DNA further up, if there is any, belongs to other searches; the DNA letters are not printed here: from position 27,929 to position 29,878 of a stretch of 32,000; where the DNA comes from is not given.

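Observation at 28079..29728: Triple-domain CARF(DxTHG-degenerate)-HEPN-CARF protein between cas6 and the CRISPR leader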

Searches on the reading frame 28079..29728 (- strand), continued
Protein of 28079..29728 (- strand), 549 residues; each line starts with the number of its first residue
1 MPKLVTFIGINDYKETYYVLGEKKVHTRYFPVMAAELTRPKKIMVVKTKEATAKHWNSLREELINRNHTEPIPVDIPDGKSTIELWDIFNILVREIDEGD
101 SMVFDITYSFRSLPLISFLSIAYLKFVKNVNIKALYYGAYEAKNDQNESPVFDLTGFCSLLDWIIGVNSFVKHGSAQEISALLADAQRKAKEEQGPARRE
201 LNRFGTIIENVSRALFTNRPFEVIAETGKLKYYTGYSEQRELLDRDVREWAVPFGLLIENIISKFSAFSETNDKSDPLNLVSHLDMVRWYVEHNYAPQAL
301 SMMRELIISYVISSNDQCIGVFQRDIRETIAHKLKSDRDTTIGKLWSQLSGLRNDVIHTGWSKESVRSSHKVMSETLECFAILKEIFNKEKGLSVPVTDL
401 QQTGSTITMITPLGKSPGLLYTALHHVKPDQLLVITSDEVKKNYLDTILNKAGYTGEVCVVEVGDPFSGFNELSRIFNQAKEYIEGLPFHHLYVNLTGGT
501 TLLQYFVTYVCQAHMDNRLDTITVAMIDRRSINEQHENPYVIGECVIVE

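Call 82: search_solved_structures(query=A1, max_evalue=10, show_alignments=3)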
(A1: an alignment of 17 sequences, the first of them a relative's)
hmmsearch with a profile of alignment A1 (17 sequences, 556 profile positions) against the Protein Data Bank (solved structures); distinct sequences matched with E-value up to 10: 11.
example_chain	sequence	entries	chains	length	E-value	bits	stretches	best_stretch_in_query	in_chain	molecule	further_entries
8y6z_B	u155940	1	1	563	4.9e-27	97.9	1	4-399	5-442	CRISPR-associated protein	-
8y7g_A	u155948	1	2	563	4.9e-27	97.9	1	4-399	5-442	CRISPR-associated protein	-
8y75_A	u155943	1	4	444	6.8e-27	97.5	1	4-393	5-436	CRISPR-associated protein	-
8y7f_A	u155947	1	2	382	2e-08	36.5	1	156-399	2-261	CRISPR-associated protein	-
8bao_A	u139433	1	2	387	7.9e-05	24.6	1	406-517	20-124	DUF1887 family protein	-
6r9r_B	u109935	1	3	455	0.00025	23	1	218-370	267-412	CRISPR-associated (Cas) DxTHG family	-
6qzq_A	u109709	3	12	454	0.00026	22.9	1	218-370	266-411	CRISPR-associated (Cas) DxTHG family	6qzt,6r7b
4eog_A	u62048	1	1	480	0.013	17.3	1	2-102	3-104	Putative uncharacterized protein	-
8z4i_A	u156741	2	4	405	0.58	11.9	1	38-115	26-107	CARF-domain cantaining dual-activated nuclease | CARF-domain containing dual-activated nuclease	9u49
6zpm_A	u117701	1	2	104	0.64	11.7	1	224-296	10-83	Trypanosoma cruzi KKT4 117-218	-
9dzz_B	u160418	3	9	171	0.66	11.7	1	175-263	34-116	Sec-independent protein translocase protein TatB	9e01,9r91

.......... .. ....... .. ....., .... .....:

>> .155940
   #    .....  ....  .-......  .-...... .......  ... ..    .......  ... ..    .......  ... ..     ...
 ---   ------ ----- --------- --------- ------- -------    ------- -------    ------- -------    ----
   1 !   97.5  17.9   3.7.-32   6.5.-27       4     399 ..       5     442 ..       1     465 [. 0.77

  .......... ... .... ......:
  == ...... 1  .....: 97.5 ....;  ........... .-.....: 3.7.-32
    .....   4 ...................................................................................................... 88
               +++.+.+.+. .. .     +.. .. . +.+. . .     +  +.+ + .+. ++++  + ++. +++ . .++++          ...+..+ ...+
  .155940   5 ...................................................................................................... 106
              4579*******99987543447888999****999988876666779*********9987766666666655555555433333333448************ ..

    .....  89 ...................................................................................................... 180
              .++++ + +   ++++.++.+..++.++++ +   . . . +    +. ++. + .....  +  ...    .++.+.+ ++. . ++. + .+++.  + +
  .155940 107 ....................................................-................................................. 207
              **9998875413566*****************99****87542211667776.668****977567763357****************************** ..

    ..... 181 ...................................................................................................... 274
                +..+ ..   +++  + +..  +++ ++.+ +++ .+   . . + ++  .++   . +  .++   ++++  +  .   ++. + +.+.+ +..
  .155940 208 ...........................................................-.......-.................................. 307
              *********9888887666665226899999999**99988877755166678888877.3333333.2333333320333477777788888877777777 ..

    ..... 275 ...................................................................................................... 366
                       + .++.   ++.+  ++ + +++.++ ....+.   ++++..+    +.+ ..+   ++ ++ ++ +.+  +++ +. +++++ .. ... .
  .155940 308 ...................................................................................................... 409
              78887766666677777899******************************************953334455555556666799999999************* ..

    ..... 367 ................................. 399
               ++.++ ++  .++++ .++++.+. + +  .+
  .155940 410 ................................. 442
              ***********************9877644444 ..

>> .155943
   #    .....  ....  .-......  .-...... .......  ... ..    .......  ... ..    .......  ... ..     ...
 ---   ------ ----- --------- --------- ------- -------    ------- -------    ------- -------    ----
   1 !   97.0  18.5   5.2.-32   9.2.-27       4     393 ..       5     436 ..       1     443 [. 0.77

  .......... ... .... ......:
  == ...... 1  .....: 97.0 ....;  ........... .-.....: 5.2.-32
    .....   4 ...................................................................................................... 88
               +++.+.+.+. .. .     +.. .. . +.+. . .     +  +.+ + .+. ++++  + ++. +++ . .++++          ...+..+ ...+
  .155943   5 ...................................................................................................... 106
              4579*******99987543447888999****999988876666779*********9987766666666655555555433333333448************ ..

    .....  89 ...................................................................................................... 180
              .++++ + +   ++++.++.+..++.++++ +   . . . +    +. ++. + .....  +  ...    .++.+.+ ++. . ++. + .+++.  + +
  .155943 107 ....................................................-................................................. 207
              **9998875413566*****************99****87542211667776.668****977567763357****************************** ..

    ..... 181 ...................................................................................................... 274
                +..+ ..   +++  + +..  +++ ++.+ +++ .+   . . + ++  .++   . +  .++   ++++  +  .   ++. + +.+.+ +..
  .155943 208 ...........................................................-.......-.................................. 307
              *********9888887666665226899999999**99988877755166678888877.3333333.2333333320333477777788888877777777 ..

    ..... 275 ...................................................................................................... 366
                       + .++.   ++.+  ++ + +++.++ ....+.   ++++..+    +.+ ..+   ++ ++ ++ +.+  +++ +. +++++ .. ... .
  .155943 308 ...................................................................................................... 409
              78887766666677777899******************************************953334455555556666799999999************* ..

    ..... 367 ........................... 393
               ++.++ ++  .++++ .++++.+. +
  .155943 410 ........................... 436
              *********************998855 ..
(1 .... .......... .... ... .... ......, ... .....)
